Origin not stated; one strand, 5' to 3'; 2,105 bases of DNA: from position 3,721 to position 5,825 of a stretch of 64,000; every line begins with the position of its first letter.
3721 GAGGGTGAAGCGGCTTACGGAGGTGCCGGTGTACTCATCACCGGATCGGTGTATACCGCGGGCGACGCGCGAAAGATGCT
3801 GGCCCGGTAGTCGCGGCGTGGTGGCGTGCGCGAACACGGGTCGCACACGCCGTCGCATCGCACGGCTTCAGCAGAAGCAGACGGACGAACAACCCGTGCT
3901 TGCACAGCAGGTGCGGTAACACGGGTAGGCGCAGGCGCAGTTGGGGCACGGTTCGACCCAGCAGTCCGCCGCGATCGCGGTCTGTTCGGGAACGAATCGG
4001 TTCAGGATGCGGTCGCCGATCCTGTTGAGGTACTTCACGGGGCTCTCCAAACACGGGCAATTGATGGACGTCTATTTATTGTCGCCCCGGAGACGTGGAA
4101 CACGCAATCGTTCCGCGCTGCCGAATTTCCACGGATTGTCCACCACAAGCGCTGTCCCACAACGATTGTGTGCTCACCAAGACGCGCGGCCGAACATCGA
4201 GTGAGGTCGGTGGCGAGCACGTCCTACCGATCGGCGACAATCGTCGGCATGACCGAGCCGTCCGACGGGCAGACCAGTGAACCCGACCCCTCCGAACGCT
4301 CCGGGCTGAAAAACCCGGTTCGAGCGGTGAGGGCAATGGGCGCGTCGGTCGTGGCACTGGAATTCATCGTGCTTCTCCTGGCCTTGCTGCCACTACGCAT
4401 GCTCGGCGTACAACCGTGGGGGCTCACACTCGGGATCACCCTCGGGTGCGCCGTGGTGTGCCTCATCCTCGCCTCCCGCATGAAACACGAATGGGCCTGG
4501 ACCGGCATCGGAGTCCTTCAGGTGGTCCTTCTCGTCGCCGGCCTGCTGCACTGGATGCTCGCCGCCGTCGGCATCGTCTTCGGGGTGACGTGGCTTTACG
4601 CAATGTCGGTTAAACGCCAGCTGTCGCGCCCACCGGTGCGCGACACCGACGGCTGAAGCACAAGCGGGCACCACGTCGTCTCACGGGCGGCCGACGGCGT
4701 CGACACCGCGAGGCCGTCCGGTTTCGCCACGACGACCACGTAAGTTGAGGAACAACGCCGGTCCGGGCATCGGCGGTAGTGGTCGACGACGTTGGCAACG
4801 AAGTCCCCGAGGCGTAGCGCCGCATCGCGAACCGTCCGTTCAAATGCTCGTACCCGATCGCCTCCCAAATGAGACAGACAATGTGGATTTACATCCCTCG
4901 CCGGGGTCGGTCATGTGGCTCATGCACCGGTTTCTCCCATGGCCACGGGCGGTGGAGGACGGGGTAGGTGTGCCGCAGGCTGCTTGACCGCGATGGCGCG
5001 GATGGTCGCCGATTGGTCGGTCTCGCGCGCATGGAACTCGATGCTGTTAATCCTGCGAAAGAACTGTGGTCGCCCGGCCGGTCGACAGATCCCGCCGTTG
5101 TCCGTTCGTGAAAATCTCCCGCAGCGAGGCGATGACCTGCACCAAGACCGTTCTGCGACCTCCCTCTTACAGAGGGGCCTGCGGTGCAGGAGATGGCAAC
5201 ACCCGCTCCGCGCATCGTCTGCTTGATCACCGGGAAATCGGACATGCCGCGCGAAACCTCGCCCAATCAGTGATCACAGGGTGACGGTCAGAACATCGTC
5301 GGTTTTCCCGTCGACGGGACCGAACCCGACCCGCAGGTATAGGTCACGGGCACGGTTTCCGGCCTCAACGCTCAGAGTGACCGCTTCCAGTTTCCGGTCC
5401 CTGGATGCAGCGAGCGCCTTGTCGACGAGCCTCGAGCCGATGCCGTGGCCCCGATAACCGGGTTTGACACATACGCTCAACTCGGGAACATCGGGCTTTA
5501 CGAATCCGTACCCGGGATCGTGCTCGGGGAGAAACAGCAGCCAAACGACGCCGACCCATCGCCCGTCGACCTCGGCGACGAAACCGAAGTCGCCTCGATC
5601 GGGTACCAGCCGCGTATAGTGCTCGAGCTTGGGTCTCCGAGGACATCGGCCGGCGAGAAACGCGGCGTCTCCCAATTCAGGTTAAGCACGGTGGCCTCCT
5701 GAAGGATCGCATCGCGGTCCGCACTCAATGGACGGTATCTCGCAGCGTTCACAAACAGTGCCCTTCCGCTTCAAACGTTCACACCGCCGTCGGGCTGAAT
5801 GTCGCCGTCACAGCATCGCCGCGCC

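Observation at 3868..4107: Orphan 10-cysteine leader/core peptide gene between folC and DUF4233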

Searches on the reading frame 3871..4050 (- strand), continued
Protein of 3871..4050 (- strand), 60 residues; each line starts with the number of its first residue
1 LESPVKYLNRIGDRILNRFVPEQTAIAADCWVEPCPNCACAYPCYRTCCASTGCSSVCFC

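Call 86: find_encoding_contigs(protein=P0036, flank=10000, max_places=1)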
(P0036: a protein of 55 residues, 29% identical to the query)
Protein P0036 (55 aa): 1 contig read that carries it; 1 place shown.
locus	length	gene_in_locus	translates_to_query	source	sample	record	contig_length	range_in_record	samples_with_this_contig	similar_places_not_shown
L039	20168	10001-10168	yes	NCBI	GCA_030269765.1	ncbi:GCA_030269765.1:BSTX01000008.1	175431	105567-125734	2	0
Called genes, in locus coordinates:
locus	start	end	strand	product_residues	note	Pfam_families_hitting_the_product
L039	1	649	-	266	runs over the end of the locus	PF13472:Lipase_GDSL_2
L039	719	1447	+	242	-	-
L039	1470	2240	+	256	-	-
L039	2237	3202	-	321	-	PF12802:MarR_2 (weak), PF12840:HTH_20, PF13518:HTH_28 (faint)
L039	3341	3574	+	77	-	-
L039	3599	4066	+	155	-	PF13302:Acetyltransf_3, PF00583:Acetyltransf_1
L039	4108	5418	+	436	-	PF00675:Peptidase_M16, PF05193:Peptidase_M16_C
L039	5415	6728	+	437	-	PF00675:Peptidase_M16 (weak), PF05193:Peptidase_M16_C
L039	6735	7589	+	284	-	PF00293:NUDIX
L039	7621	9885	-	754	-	PF20703:nSTAND1 (faint), PF13191:AAA_16 (weak), PF13176:TPR_7 (faint), PF13424:TPR_12, PF00515:TPR_1 (faint), PF07719:TPR_2 (faint), PF13374:TPR_10 (faint), PF13424:TPR_12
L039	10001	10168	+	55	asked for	-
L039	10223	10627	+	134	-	PF00717:Peptidase_S24 (weak), PF10502:Peptidase_S26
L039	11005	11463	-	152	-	PF20935:DUF6847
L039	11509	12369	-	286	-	-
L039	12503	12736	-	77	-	PF00462:Glutaredoxin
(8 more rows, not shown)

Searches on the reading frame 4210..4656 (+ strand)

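Call 27: search_protein_families(library=pfam, proteins=[window:4249-4656:+], max_evalue=1)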
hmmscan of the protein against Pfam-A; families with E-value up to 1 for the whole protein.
window:4249-4656:+ (135 aa): 3 families
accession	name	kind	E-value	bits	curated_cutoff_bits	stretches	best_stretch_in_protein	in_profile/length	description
PF14017.11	DUF4233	-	4.3e-19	69.3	27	1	28-127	1-103/107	Protein of unknown function (DUF4233)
PF07907.16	YibE_F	-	0.0012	18.9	27.2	1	35-109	27-101/241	YibE/F-like protein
PF09605.15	Trep_Strep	-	0.78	10.1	28.7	1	36-113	12-89/185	Hypothetical bacterial integral membrane protein (Trep_Strep)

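Call 60: search_protein_families(library=ncbifam, proteins=[window:4210-4656:+], max_evalue=0.001)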
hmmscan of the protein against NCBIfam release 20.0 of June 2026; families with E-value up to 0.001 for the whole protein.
window:4210-4656:+ (148 aa): 0 families

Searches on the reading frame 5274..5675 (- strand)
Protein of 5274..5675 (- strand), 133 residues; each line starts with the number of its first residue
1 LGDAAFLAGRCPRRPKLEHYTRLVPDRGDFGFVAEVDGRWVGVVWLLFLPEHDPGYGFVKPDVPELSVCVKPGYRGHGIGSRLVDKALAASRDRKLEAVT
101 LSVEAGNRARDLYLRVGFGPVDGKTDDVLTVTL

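Call 27: search_protein_families(library=pfam, proteins=[window:5274-5675:-], max_evalue=1)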
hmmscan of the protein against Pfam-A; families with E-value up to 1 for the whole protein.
window:5274-5675:- (133 aa): 7 families
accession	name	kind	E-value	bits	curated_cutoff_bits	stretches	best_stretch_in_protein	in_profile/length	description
PF00583.31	Acetyltransf_1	-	2.3e-16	60.5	20.7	1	24-118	28-116/116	Acetyltransferase (GNAT) family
PF13508.13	Acetyltransf_7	-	2.9e-13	50.4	27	1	32-118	6-82/84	Acetyltransferase (GNAT) domain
PF13673.13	Acetyltransf_10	-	1.6e-09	38.2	23.6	1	67-122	56-111/128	Acetyltransferase (GNAT) domain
PF08445.16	FR47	-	5.7e-05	23.5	22.1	1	67-119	26-78/86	FR47-like protein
PF13527.13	Acetyltransf_9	-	0.00011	22.6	25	1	67-120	77-126/127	Acetyltransferase (GNAT) domain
PF14542.12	Acetyltransf_CG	-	0.00044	20.8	30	1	69-99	31-61/80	GCN5-related N-acetyl-transferase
PF13302.13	Acetyltransf_3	-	0.0021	19.2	25.4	1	26-109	50-127/138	Acetyltransferase (GNAT) domain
